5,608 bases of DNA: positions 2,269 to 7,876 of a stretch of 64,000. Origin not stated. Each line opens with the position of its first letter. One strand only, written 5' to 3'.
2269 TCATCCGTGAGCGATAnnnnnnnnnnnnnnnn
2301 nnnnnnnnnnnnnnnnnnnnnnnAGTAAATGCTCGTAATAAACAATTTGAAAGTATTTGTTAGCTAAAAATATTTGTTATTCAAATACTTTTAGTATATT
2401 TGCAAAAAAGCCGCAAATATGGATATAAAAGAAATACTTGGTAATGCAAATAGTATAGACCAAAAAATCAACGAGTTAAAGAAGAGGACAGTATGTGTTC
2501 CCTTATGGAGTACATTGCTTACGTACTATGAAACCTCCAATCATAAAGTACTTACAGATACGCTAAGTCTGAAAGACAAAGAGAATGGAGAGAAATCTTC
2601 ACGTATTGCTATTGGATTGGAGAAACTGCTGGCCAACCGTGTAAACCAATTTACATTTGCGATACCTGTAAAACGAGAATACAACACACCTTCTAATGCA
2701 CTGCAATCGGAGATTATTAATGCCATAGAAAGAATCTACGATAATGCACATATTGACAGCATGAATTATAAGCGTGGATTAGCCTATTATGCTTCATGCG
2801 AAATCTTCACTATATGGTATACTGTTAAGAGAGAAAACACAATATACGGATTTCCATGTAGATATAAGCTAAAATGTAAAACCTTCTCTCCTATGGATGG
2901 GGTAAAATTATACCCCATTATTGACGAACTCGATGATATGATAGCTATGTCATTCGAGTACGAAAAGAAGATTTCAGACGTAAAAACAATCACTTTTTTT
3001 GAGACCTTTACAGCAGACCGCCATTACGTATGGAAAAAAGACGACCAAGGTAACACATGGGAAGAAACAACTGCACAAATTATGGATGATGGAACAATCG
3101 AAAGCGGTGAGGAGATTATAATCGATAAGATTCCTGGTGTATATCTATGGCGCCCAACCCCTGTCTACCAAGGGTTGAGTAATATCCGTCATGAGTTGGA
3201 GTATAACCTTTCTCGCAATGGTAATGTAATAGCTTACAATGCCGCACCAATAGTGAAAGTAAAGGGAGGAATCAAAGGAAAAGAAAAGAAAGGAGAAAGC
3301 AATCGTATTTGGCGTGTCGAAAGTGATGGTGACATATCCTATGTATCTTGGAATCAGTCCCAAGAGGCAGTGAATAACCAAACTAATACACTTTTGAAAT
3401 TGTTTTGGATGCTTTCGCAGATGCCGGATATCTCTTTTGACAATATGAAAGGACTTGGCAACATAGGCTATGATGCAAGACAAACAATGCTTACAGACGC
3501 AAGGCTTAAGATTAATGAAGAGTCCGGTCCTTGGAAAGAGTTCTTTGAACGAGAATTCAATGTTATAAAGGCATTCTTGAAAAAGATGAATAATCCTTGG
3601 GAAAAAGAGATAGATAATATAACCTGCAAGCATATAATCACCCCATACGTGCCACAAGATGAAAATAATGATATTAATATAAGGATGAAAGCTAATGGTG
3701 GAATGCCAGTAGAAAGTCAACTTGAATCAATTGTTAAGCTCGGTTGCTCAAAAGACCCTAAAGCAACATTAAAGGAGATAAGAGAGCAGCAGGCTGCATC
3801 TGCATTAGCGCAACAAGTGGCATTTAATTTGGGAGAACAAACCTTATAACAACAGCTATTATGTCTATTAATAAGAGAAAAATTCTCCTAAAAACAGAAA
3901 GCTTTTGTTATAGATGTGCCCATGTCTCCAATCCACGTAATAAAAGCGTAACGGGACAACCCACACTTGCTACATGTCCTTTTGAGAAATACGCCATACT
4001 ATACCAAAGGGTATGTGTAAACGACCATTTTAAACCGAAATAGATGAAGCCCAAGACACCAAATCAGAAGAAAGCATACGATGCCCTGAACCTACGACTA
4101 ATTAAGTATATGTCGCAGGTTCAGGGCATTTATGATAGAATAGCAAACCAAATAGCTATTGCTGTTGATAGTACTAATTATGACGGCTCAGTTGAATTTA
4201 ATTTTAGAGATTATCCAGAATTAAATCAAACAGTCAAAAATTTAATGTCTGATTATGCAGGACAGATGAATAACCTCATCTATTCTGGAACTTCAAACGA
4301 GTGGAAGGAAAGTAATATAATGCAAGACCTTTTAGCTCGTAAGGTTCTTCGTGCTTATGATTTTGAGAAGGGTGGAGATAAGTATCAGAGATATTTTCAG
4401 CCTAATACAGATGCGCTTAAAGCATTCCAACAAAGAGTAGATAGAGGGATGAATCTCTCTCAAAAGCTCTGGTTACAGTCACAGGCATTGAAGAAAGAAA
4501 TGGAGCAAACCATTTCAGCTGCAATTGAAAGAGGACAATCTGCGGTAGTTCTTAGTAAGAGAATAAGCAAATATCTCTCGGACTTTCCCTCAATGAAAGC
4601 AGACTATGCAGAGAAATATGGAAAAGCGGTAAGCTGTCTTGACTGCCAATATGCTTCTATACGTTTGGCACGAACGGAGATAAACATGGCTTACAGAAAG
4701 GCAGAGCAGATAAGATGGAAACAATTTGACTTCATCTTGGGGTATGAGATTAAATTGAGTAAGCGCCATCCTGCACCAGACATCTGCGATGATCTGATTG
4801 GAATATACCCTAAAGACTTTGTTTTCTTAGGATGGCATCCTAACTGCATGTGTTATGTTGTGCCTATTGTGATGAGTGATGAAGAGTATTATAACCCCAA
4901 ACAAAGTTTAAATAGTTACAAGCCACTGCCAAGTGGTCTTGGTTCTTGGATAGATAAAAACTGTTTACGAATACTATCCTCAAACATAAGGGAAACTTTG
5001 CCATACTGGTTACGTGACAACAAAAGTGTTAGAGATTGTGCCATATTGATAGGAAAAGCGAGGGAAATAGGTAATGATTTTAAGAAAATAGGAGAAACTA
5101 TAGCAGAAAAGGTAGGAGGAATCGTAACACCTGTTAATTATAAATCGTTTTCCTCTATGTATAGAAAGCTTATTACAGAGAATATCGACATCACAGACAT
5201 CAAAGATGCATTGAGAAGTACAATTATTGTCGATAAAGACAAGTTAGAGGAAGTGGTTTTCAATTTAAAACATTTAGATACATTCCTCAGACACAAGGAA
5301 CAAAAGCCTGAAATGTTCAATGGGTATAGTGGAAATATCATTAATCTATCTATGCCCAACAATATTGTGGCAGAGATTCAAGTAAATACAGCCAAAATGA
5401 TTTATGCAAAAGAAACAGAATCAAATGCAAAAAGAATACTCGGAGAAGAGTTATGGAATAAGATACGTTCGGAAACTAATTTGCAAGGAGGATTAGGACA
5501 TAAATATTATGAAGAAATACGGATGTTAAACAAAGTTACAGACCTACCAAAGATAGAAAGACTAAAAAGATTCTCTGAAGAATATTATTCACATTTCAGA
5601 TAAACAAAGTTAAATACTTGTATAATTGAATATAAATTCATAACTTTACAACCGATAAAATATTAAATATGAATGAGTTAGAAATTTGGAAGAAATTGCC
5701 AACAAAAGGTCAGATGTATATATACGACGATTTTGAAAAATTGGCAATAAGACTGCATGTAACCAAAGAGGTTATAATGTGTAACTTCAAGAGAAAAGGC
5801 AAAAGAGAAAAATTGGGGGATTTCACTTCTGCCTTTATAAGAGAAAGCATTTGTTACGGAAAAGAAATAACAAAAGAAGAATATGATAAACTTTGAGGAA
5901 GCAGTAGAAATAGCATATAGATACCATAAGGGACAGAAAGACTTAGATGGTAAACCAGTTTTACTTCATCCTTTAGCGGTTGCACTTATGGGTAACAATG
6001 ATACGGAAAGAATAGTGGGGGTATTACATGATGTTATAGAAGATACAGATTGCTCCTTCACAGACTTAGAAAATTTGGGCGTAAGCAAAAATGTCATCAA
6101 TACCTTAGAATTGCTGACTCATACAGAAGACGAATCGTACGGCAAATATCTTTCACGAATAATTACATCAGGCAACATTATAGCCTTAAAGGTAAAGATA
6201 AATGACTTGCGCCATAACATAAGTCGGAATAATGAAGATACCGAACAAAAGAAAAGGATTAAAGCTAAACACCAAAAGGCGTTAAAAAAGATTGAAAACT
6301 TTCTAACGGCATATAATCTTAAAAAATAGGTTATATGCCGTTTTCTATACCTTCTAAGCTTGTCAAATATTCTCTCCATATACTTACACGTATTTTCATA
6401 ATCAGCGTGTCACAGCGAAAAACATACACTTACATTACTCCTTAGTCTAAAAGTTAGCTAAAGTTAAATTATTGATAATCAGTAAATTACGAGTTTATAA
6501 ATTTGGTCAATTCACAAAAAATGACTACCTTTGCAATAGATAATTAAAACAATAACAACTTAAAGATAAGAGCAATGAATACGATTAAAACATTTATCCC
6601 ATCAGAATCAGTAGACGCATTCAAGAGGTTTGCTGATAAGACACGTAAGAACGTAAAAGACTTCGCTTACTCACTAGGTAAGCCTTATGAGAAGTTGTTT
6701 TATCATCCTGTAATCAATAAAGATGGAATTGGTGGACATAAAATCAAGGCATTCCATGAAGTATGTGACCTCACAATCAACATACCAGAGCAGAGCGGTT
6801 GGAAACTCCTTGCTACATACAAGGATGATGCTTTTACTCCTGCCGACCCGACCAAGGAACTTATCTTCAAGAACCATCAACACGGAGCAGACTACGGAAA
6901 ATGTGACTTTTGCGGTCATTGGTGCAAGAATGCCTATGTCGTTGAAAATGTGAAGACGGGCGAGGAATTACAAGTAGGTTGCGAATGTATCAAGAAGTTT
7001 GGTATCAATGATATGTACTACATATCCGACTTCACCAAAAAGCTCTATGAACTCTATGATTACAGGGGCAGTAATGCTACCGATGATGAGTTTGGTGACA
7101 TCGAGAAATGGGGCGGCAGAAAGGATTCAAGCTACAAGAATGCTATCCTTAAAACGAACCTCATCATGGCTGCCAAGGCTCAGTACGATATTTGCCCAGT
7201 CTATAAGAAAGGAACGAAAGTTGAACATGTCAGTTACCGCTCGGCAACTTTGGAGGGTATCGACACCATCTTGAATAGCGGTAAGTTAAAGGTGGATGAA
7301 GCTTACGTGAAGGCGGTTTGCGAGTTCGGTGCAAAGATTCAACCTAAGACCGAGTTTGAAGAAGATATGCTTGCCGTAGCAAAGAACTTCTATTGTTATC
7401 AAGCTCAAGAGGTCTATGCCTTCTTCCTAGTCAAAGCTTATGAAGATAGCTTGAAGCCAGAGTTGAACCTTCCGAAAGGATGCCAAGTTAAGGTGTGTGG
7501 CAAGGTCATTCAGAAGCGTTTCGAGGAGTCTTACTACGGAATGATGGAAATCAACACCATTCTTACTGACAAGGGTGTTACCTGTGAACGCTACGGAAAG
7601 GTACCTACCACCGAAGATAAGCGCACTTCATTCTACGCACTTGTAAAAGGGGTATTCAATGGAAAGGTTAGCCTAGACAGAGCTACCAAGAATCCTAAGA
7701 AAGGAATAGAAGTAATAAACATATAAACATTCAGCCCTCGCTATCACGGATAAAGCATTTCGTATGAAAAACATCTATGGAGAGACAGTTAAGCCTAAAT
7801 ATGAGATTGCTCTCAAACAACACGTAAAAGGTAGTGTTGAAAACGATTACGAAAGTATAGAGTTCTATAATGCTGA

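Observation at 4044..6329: MuF head protein fused to a RelA/SpoT-like toxin domain, followed by an HD alarmone hydrolase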

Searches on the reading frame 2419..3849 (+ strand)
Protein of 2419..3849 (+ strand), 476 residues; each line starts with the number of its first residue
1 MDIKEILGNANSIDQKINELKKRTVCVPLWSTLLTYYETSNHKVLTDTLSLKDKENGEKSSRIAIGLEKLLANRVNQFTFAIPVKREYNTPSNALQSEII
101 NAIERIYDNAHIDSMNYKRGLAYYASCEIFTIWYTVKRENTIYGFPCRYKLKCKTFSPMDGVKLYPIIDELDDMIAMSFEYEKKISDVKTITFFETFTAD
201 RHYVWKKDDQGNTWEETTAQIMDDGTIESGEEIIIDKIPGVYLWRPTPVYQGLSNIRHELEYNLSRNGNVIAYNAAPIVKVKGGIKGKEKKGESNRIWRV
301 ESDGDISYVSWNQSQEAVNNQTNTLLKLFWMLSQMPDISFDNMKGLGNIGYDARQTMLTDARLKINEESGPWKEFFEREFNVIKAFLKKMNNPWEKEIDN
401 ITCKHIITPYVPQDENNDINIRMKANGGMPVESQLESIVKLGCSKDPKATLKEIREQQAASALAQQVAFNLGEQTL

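Call 3: search_protein_families(library=pfam, proteins=[window:2419-3849:+], max_evalue=0.1)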
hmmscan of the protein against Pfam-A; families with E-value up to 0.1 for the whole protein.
window:2419-3849:+ (476 aa): 1 family
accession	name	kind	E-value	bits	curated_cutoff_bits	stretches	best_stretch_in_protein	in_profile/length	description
PF05133.19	SPP1_portal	-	5.5e-26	91.9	25.5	1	32-460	17-412/416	Phage portal protein, SPP1 Gp6-like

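Call 4: search_protein_families(library=phrogs, proteins=[window:2419-3849:+], max_evalue=0.01)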
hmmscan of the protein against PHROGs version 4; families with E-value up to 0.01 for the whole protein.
window:2419-3849:+ (476 aa): 1 family
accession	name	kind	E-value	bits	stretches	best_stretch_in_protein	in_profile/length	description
phrog_64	-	head and packaging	4.2e-49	168.4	1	10-470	71-507/547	portal protein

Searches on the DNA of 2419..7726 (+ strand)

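Call 8: search_dna_similar(query=window:2419-7726:+, collection=phages, mode=near, max_rows=15)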
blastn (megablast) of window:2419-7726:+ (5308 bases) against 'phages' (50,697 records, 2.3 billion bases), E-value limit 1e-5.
Records with a match: 1; places in all: 2; records where one place covers at least 80% of the query: 0.
Best place of each record, by identity: 60-80% 1.
By first word of the organism name: Bacteriophage 1.
By host as written in the record: - 1.
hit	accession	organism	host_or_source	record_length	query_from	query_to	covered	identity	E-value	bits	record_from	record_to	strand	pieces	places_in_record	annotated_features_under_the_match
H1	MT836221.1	Bacteriophage sp.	human fecal samples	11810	1496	2474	18%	78.8%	0e+0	651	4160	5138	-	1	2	record has no annotation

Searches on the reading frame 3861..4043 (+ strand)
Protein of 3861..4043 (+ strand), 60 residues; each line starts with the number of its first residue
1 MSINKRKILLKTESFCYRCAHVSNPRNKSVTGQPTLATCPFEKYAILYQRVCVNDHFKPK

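Call 3: search_protein_families(library=pfam, proteins=[window:3861-4043:+], max_evalue=0.1)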
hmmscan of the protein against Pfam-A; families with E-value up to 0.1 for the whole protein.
window:3861-4043:+ (60 aa): 0 families

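Call 4: search_protein_families(library=phrogs, proteins=[window:3861-4043:+], max_evalue=0.01)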
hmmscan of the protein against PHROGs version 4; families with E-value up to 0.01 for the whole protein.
window:3861-4043:+ (60 aa): 1 family
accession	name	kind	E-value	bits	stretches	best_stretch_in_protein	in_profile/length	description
phrog_34745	-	unknown function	0.0027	18.9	1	9-50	7-48/62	-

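Call 81: search_protein_families(library=ncbifam, proteins=[window:3861-4043:+], max_evalue=0.01)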
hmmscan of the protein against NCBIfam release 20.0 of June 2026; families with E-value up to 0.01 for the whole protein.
window:3861-4043:+ (60 aa): 0 families

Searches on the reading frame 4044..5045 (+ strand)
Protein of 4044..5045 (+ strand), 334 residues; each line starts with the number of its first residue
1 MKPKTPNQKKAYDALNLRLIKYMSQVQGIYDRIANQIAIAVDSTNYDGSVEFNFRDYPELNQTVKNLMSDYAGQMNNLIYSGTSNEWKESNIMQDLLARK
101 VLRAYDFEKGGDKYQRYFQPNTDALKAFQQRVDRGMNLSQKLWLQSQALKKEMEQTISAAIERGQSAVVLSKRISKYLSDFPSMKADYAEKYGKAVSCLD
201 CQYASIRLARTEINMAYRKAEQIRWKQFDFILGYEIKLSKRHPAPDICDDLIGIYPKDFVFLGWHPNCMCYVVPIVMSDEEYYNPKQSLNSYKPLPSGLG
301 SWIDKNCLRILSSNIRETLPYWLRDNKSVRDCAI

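Call 45: search_protein_families(library=pfam, proteins=[window:4044-5045:+], max_evalue=10)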
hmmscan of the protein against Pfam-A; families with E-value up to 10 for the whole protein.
window:4044-5045:+ (334 aa): 1 family
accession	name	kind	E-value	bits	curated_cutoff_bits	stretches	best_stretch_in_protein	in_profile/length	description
PF07268.16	EppA_BapA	-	0.2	12.1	29.1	1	172-195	97-120/138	Exported protein precursor (EppA/BapA)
